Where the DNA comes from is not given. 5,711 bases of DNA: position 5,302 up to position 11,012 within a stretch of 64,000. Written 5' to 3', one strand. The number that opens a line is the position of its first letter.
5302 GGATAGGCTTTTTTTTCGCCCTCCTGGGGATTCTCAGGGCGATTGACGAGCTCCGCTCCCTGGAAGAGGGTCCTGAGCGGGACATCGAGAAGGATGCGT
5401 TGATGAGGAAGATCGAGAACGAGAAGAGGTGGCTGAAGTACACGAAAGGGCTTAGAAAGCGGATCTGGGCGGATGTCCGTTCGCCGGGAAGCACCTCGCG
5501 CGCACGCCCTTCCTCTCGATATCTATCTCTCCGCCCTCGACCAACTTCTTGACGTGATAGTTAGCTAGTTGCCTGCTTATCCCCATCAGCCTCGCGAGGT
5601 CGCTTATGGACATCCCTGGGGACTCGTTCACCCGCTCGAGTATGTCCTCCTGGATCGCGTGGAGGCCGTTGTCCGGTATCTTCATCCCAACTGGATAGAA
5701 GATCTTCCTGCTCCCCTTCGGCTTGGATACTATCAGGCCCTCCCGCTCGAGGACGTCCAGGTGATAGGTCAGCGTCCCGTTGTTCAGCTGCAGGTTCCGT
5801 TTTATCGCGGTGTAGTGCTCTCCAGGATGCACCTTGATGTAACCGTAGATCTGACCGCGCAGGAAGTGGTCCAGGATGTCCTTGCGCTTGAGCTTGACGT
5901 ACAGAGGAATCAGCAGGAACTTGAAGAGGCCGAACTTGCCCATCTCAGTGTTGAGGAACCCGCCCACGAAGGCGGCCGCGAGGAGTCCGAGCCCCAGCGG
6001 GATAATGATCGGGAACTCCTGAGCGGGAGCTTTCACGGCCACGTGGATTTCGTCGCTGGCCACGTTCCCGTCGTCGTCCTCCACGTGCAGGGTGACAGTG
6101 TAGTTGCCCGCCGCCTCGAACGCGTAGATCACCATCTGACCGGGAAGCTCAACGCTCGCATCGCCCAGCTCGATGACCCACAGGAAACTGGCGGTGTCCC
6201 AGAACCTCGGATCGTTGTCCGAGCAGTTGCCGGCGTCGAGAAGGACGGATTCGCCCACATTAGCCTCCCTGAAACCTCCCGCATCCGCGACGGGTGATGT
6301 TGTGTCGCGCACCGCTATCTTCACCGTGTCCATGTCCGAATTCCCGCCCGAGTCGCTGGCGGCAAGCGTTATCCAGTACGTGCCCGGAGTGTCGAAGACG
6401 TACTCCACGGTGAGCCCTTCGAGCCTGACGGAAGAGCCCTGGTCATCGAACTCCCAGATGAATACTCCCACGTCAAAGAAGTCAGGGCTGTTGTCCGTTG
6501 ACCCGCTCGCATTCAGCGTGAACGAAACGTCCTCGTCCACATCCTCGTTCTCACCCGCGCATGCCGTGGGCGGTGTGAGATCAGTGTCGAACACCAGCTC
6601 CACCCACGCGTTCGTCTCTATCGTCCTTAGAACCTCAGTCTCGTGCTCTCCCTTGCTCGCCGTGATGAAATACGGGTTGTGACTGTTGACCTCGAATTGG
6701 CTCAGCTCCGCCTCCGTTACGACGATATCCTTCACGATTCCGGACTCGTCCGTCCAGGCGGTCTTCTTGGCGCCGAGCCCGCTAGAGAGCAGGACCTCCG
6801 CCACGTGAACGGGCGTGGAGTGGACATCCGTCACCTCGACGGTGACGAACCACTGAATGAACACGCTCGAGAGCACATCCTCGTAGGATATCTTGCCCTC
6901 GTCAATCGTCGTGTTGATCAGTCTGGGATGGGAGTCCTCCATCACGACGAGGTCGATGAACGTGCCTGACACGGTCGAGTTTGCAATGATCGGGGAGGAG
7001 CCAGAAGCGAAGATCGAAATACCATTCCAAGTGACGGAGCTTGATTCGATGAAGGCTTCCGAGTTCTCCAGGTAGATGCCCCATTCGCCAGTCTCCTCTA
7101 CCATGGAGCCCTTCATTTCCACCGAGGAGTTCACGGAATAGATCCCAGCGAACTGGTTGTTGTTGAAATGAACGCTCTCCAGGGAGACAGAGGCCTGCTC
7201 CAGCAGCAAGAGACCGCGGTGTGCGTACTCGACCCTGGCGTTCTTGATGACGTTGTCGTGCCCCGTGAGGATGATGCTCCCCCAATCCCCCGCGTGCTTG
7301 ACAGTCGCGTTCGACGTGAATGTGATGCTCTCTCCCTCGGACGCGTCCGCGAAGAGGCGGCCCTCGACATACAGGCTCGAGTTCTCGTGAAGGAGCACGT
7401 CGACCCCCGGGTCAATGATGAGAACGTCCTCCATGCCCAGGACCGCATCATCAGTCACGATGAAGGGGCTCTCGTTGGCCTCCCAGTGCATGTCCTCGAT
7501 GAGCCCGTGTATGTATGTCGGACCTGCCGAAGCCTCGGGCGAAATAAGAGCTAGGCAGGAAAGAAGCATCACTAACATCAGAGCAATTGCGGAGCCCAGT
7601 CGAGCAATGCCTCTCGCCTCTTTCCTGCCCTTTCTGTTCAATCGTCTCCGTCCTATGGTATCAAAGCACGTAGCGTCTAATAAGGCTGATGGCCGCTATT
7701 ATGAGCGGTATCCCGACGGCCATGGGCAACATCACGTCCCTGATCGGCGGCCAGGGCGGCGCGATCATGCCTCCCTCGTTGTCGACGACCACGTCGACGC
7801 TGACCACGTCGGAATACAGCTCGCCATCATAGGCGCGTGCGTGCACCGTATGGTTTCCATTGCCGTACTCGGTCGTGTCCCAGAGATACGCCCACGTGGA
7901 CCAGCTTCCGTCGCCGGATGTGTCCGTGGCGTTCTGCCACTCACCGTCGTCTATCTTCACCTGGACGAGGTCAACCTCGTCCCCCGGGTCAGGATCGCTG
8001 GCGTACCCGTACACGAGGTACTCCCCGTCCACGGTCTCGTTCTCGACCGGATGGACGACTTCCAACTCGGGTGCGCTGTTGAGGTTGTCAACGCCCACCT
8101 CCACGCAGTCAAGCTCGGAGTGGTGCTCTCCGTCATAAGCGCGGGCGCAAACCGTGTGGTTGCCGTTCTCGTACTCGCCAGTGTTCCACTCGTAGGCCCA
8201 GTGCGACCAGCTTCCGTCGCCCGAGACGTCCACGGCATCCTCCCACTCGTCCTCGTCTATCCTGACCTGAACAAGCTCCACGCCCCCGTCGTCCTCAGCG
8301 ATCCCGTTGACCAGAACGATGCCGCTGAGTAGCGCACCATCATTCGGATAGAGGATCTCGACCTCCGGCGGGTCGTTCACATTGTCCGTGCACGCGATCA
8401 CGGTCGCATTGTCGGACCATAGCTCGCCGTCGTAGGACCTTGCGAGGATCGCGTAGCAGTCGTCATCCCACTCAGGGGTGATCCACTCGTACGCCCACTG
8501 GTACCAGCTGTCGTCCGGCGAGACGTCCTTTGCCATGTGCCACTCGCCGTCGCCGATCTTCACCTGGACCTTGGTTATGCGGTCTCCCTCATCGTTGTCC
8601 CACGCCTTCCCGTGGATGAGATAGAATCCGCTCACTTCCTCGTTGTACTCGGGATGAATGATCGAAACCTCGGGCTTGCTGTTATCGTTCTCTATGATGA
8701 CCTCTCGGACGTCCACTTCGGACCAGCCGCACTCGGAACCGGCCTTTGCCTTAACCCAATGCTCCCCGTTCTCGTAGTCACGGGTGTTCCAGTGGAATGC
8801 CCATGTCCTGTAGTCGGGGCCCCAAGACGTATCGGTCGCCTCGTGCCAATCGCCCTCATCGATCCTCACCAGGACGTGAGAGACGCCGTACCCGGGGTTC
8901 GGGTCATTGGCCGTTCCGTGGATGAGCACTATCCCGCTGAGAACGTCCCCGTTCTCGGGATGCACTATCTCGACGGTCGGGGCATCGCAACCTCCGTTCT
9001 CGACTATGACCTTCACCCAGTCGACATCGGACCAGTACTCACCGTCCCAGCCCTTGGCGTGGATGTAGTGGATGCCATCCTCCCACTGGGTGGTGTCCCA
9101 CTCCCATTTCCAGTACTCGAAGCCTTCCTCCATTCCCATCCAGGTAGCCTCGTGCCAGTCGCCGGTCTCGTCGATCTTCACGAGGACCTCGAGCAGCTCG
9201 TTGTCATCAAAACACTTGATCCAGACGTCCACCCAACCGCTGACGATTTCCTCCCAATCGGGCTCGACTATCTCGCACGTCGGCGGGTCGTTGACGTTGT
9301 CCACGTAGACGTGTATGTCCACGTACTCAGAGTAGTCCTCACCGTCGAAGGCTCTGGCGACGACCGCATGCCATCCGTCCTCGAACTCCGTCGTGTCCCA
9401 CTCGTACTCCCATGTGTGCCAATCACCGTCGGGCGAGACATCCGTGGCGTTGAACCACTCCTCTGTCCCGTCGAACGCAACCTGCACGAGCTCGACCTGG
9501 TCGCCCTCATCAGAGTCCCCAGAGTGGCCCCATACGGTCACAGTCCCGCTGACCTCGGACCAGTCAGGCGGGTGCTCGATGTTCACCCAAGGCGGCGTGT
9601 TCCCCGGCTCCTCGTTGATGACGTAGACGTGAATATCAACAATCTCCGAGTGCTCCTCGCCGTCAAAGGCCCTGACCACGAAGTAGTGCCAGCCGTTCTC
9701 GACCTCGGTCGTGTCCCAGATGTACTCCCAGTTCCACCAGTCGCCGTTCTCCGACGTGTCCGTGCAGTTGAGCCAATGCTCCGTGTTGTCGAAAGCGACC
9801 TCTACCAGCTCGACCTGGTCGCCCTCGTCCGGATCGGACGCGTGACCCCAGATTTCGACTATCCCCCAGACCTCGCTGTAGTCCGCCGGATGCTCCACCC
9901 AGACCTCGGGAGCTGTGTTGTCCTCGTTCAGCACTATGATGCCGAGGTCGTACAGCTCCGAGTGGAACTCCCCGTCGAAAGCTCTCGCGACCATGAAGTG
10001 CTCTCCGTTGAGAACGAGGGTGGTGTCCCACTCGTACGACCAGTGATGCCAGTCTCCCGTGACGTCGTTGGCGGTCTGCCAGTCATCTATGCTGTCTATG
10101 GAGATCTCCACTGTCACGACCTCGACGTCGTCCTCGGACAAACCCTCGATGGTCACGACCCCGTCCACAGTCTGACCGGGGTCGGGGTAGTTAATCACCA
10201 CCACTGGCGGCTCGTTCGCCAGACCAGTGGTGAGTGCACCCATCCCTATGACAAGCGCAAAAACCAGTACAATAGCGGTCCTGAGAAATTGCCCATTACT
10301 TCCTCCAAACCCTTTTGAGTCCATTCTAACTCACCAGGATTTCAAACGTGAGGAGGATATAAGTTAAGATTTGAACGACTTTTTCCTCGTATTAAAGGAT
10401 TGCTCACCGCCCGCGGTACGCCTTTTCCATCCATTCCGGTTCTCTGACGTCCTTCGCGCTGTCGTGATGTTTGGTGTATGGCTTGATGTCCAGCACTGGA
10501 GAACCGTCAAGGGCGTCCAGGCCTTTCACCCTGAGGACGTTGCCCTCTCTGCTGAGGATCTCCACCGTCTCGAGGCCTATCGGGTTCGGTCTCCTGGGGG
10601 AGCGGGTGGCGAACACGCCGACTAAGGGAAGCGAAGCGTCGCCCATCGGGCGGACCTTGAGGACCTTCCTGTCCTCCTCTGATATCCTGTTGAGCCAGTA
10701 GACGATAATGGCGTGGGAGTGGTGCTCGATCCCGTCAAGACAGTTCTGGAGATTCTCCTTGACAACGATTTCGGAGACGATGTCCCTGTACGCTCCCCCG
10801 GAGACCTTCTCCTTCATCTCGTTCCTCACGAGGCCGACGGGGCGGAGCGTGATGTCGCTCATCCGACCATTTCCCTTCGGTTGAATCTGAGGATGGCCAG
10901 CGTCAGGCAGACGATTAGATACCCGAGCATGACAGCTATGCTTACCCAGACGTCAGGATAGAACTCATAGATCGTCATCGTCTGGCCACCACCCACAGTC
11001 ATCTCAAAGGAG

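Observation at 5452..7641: Surface beta-helix/PKD protein with a cytoplasmic tandem winged-HTH tail: candidate membrane-tethered one-component transcription factor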

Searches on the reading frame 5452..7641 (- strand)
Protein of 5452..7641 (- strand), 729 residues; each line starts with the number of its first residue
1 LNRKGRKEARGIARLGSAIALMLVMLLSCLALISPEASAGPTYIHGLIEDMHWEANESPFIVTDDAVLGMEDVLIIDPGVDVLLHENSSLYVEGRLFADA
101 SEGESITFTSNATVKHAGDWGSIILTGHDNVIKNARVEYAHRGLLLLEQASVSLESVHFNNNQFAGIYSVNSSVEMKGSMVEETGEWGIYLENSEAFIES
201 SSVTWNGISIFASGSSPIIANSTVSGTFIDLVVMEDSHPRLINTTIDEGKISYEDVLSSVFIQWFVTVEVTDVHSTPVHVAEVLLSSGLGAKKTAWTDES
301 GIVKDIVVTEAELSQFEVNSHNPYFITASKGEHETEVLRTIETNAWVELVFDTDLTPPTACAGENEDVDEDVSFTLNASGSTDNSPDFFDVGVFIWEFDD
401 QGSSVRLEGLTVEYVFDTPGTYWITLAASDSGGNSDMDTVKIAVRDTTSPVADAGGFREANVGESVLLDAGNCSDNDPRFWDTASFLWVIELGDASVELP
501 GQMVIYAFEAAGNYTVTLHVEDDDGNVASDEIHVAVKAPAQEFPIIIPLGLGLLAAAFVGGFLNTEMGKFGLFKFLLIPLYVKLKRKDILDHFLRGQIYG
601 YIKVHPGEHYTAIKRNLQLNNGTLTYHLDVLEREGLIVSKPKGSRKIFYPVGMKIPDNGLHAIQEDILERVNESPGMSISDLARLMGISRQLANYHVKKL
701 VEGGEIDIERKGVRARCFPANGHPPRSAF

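Call 7: search_protein_families(library=pfam, proteins=[window:5452-7641:-], max_evalue=0.1)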
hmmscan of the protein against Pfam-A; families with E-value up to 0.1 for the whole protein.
window:5452-7641:- (729 aa): 24 families
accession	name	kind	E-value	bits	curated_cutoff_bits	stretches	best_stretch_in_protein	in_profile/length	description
PF18911.6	PKD_4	-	1e-22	80.4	27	2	448-535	2-84/85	PKD domain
PF24266.1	HTH_HVO_0163_N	-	6.5e-16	58.6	31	2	595-651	4-60/70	HVO_0163, N-terminal HTH domain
PF00801.26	PKD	-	2.8e-15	56.5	23.5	2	483-529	29-74/80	PKD domain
PF13412.12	HTH_24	-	2.3e-12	46.7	21.9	1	662-704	3-45/48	Winged helix-turn-helix DNA-binding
PF12840.13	HTH_20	-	7.7e-12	45.4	27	2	666-704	8-46/51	Helix-turn-helix domain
PF12802.13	MarR_2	-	8.8e-10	39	27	1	659-710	2-54/61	MarR family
PF01047.28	MarR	-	2.6e-09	37.2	24.6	2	666-704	7-45/59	MarR family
PF22352.2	K319L-like_PKD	-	3.3e-09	37.1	27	2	362-444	1-84/84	K319L-like, PKD domain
PF13229.12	Beta_helix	-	6.2e-09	36.1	25.9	1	123-246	3-134/158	Right handed beta helix region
PF18981.6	InlK_D3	-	1.7e-08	34.8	25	2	508-536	46-75/75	Internalin K domain (D3/D4)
PF01022.26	HTH_5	-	8.2e-06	26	22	0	667-702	7-41/47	Bacterial regulatory protein, arsR family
PF05048.19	NosD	-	5.7e-05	23.1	23.6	1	102-234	25-156/212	Periplasmic copper-binding protein (NosD)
PF16403.11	Bact_surface_Ig-like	-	0.00013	22.4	27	0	404-439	34-66/71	Bacterial surface protein, Ig-like domain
PF13518.12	HTH_28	-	0.00063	20.2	25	1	670-706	8-42/52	Helix-turn-helix domain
PF08279.18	HTH_11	-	0.0012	19.1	25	1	664-712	2-53/55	HTH domain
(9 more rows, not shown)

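Call 8: search_protein_families(library=ncbifam, proteins=[window:5452-7641:-], max_evalue=0.1)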
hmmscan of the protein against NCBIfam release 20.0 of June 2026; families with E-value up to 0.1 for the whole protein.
window:5452-7641:- (729 aa): 12 families
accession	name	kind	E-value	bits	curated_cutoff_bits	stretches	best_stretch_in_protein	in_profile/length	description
NF038112.1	myxo_dep_M36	subfamily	4e-08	30.9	1500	1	355-538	1286-1471/1604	myxosortase-dependent M36 family metallopeptidase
NF033788.1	HTH_metalloreg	subfamily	5.2e-07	29.4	55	2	610-647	28-65/77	metalloregulator ArsR/SmtB family transcription factor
TIGR01884.1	cas_HTH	subfamily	3.2e-06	26.7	60.2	1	654-712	134-193/202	CRISPR-associated CARF protein Csa3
NF033932.1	LapB_rpt_80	domain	5e-05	23.5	45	1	512-544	1-32/83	LapB repeat-containing protein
TIGR03769.1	P_ac_wall_RPT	domain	8.5e-05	23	30.9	0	507-531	8-34/41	TIGR03769 domain-containing protein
TIGR04176.1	MarR_EPS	equivalog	0.00026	21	88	1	664-709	6-51/105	MarR family EPS-associated transcriptional regulator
NF041413.1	ArsR_Rv2640c_fam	equivalog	0.00051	20.4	155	0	613-645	64-96/118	Rv2640c family ArsR-like transcriptional regulator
NF053610.1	Sso10a_fam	subfamily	0.0042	17.1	60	0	607-640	17-50/64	Sso10a family chromatin protein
NF033789.1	repress_SdpR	subfamily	0.0078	16.1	100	1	612-658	26-71/79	autorepressor SdpR family transcription factor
NF053758.1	ChrTpTrnRegChrS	equivalog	0.019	14.8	250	0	654-706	6-58/158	chromate efflux transcriptional regulator ChrS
NF058578.1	CPR_pilus_PamR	equivalog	0.034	13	300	0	410-435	204-229/297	pilus system RbmA-like protein PamR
TIGR03804.1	para_beta_helix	repeat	0.094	12.4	19.45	0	188-226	1-41/44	parallel beta-helix repeat protein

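Call 44: find_homologous_proteins(query=window:5452-7641:-, max_evalue=1e-20)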
Query window:5452-7641:- (729 aa): 24 proteins with E <= 1e-20 among 8000 candidates.
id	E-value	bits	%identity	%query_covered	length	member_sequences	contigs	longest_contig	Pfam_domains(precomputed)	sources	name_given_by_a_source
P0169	0.0e+0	1489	90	100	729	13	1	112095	PF07495.20,PF13229.13,PF00801.27,PF18981.7,PF01022.27,PF12802.14,PF24266.2,PF18911.7,PF01047.29,PF12840.14,PF13412.13,PF22352.3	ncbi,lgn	-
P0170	0.0e+0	1259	78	96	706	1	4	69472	PF01047.29,PF12840.14,PF13412.13,PF13229.13,PF22352.3,PF00801.27,PF18981.7,PF01022.27,PF12802.14,PF24266.2,PF18911.7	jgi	jgi:predicted transcriptional regulator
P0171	0.0e+0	1178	73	100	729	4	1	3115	PF01047.29,PF12840.14,PF13412.13,PF13229.13,PF22352.3,PF00801.27,PF12802.14,PF28492.1,PF24266.2,PF05048.20,PF18911.7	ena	-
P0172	0.0e+0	1164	72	100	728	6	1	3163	PF01047.29,PF07495.20,PF12840.14,PF13412.13,PF13229.13,PF22352.3,PF00801.27,PF18981.7,PF12802.14,PF24266.2,PF18911.7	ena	-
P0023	0.0e+0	1085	68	99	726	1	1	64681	PF13229.13,PF00801.27,PF18981.7,PF01022.27,PF12802.14,PF28492.1,PF24266.2,PF18911.7,PF01047.29,PF12840.14,PF13412.13,PF22352.3,PF05048.20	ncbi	ncbi:MAG: PKD domain-containing protein [Thermoplasmata archaeon]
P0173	0.0e+0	1082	67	99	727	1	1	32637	PF13229.13,PF00801.27,PF18981.7,PF01022.27,PF12802.14,PF28492.1,PF24266.2,PF18911.7,PF01047.29,PF12840.14,PF13412.13,PF22352.3,PF17963.8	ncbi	ncbi:MAG: PKD domain-containing protein [Thermoplasmata archaeon]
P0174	0.0e+0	1049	66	99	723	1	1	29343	PF01047.29,PF12840.14,PF13412.13,PF22352.3,PF00801.27,PF12802.14,PF24266.2,PF18911.7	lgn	-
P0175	1.4e-184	634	68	60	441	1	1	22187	PF13229.13,PF00801.27,PF28492.1,PF05048.20,PF18911.7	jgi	jgi:hypothetical protein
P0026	9.7e-132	459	38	94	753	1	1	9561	PF01047.29,PF12840.14,PF13412.13,PF13229.13,PF22352.3,PF00801.27,PF01022.27,PF12802.14,PF28492.1,PF24266.2,PF18911.7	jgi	jgi:DNA-binding MarR family transcriptional regulator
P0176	2.7e-69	252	33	29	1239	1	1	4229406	PF07495.20,PF15418.13,PF00801.27,PF18981.7,PF16403.12,PF23722.2,PF18911.7,PF02412.24,PF22352.3,PF05345.19,PF00041.28,PF19077.7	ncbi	ncbi:MAG: PKD domain-containing protein, partial [Thermoplasmata archaeon]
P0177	1.1e-56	211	30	49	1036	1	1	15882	PF01047.29,PF12840.14,PF13412.13,PF22352.3,PF00801.27,PF18981.7,PF01022.27,PF12802.14,PF02010.22,PF24266.2,PF18911.7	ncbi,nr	ncbi:MAG: PKD domain-containing protein [Candidatus Thermoplasmatota archaeon]|nr:PKD domain-contain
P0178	3.0e-48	183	26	64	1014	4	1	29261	PF07495.20,PF13229.13,PF15418.13,PF22352.3,PF00801.27,PF18981.7,PF05345.19,PF28492.1,PF19077.7,PF05048.20,PF18911.7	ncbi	-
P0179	7.7e-48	182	35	28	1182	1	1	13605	PF07495.20,PF13229.13,PF22352.3,PF00801.27,PF18981.7,PF16403.12,PF08329.17,PF05345.19,PF05048.20,PF18911.7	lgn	-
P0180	3.0e-47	180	25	72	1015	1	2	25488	PF13229.13,PF22352.3,PF00801.27,PF18981.7,PF05345.19,PF18911.7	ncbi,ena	-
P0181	3.6e-43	166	33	30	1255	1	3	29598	PF00801.27,PF18981.7,PF10391.16,PF11731.15,PF08329.17,PF02010.22,PF00416.28,PF18911.7,PF12826.14,PF22352.3,PF14520.13,PF25453.2,PF12836.14,PF05345.19,PF00633.30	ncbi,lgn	-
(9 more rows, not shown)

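Call 58: predict_structure(alignment_id=A3)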
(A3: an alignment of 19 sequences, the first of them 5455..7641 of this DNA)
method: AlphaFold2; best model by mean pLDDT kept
length: 729 residues; sequences in the alignment: 19
mean_pLDDT: 85.6   pTM: 0.57
mean pLDDT of the five models: 85.6, 85.4, 84.3, 84.0, 83.7
residues with pLDDT >= 90: 456; 70-90: 163; 50-70: 51; < 50: 59
segments of 3 or more residues with pLDDT < 50: 1-3, 33-38, 541-564, 566-569, 571-574, 579-586, 723-729
pLDDT, mean of each block of 10 residues (from residue 1): 51 64 68 48 93 93 96 96 96 96 92 95 95 98 96 98 97 98 95 98 96 98 94 98 92 96 98 96 97 96 97 95 97 96 97 95 95 95 94 95 93 94 96 94 94 91 90 92 95 89 92 93 94 85 35 38 44 48 49 76 78 78 84 83 78 61 78 84 80 81 79 78 41
secondary structure, 60 per line:
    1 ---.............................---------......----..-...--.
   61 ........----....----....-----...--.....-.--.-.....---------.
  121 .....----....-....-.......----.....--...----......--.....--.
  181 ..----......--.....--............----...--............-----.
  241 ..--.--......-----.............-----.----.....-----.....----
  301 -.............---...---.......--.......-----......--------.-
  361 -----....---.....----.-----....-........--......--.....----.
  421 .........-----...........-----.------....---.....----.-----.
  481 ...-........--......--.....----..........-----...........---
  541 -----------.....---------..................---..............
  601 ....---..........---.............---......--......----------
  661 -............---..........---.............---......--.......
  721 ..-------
elements in order (helices of 4 or more, strands of 3 or more residues): H4-32 E42-47 E60-68 E73-76 E81-84 E90-92 E95-99 E106-110 E120-125 E130-133 E135-138 E140-146 E151-155 E158-160 E165-170 E173-177 E180-182 E187-192 E195-199 E202-213 E218-220 E223-234 E240-242 E251-253 E259-271 E282-286 E292-296 E302-314 E318-320 E324-330 E333-339 E345-350 E366-369 E373-377 H388-391 E393-400 E403-408 E411-415 E420-429 E435-445 E458-461 E465-469 H480-483 E485-492 E495-500 E503-507 E512-521 E527-537 H552-556 H566-583 H587-604 H610-617 H621-633 E637-642 E645-650 H662-673 H679-686 H690-702 E706-711 E714-719

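Call 63: fold_search(model_id=the predicted structure, library=pdb)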
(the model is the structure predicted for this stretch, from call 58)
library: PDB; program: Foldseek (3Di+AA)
matches with E <= 10: 1855; with E <= 0.001: 280
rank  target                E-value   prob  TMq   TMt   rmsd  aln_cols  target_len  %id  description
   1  2yn3_A                2.8e-08  1.00  0.15  0.29  13.3       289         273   15  Structural insight into the giant calcium-binding adhesin SiiE: implications for the adhesion of Salmonella enterica t (released 2013-04-03)
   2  6efz_A                2.9e-08  1.00  0.19  0.40  11.5       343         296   12  Crystal Structure of DIP-Theta Ig1-3 (released 2018-11-28)
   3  5uv6_B                5.4e-08  1.00  0.19  0.40  13.4       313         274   15  Crystal structure of human Opioid Binding Protein/Cell Adhesion Molecule Like (OPCML) (released 2018-03-21)
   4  6efy_A                1.1e-07  1.00  0.17  0.33  13.2       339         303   11  Crystal Structure of DIP-Alpha Ig1-3 (released 2018-11-28)
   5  5uv6_A                1.2e-07  1.00  0.20  0.40  12.0       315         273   15  Crystal structure of human Opioid Binding Protein/Cell Adhesion Molecule Like (OPCML) (released 2018-03-21)
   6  9fls_A                1.2e-07  1.00  0.15  0.25  12.4       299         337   14  CryoEM structure of the fragment-3 (2061-2397) in the grappling hook protein A (GhpA) in the bacterium Aureispira sp.  (released 2024-10-16)
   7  2yn3_B                1.9e-07  1.00  0.13  0.29  13.8       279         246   16  Structural insight into the giant calcium-binding adhesin SiiE: implications for the adhesion of Salmonella enterica t (released 2013-04-03)
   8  6eg1_B                2.2e-07  1.00  0.18  0.36  11.7       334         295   10  Crystal structure of Dpr2 Ig1-Ig2 in complex with DIP-Theta Ig1-Ig3 (released 2018-11-28)
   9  8k53_B                2.7e-07  1.00  0.11  0.13  20.1       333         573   14  Structure of the Dimeric Human CNTN2 Ig 1-6-FNIII 1-2 Domain in an Asymmetric State (released 2023-12-06)
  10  4m00_A                2.9e-07  1.00  0.20  0.27  10.6       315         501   13  Crystal structure of the ligand binding region of staphylococcal adhesion SraP (released 2014-06-18)
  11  2yn3_C                3.6e-07  1.00  0.15  0.29  13.2       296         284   15  Structural insight into the giant calcium-binding adhesin SiiE: implications for the adhesion of Salmonella enterica t (released 2013-04-03)
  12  4p99_A                3.6e-07  1.00  0.13  0.19  16.1       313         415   12  Ca2+-stabilized adhesin helps an Antarctic bacterium reach out and bind ice (released 2014-06-18)
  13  1bih_A                4.5e-07  1.00  0.17  0.29  24.1       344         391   12  CRYSTAL STRUCTURE OF THE INSECT IMMUNE PROTEIN HEMOLIN: A NEW DOMAIN ARRANGEMENT WITH IMPLICATIONS FOR HOMOPHILIC ADHE (released 1998-10-14)
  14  6fg9_A                5.7e-07  1.00  0.12  0.11  21.9       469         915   13  Mouse SORCS2 ectodomain (sortilin related VPS10 domain containing receptor 2) (released 2018-08-01)
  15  7ol2_A                6.3e-07  1.00  0.10  0.12  20.1       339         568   13  Crystal structure of mouse contactin 1 immunoglobulin domains (released 2022-12-14)
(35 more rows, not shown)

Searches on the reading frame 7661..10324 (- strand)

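Call 7: search_protein_families(library=pfam, proteins=[window:7661-10324:-], max_evalue=0.1)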
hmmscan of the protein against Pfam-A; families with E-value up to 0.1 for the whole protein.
window:7661-10324:- (887 aa): 3 families
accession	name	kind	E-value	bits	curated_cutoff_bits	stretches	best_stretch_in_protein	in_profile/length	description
PF17957.7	Big_7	-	9.4e-58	193.2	24.1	7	653-725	1-68/70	Bacterial Ig domain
PF10648.15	Gmad2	-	1.3e-08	35.4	25.7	0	42-64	2-24/86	Immunoglobulin-like domain of bacterial spore germination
PF13750.12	Big_3_3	-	3.2e-05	24.1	27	0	94-150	2-60/157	Bacterial Ig-like domain (group 3)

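Call 8: search_protein_families(library=ncbifam, proteins=[window:7661-10324:-], max_evalue=0.1)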
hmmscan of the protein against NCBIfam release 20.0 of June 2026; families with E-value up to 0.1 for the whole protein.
window:7661-10324:- (887 aa): 1 family
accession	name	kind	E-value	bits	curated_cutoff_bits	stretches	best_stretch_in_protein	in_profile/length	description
NF052247.1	SorT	equivalog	8.2e-10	38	570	1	257-329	288-358/387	SorT family sulfite dehydrogenase catalytic subunit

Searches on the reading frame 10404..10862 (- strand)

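Call 38: search_protein_families(library=pfam, proteins=[window:10404-10862:-], max_evalue=0.001)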
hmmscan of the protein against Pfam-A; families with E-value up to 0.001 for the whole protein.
window:10404-10862:- (152 aa): 1 family
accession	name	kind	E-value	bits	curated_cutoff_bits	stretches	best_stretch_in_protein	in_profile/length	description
PF01980.22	TrmO_N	-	6.3e-31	107.4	26.8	1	25-134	9-116/116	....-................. O N-terminal domain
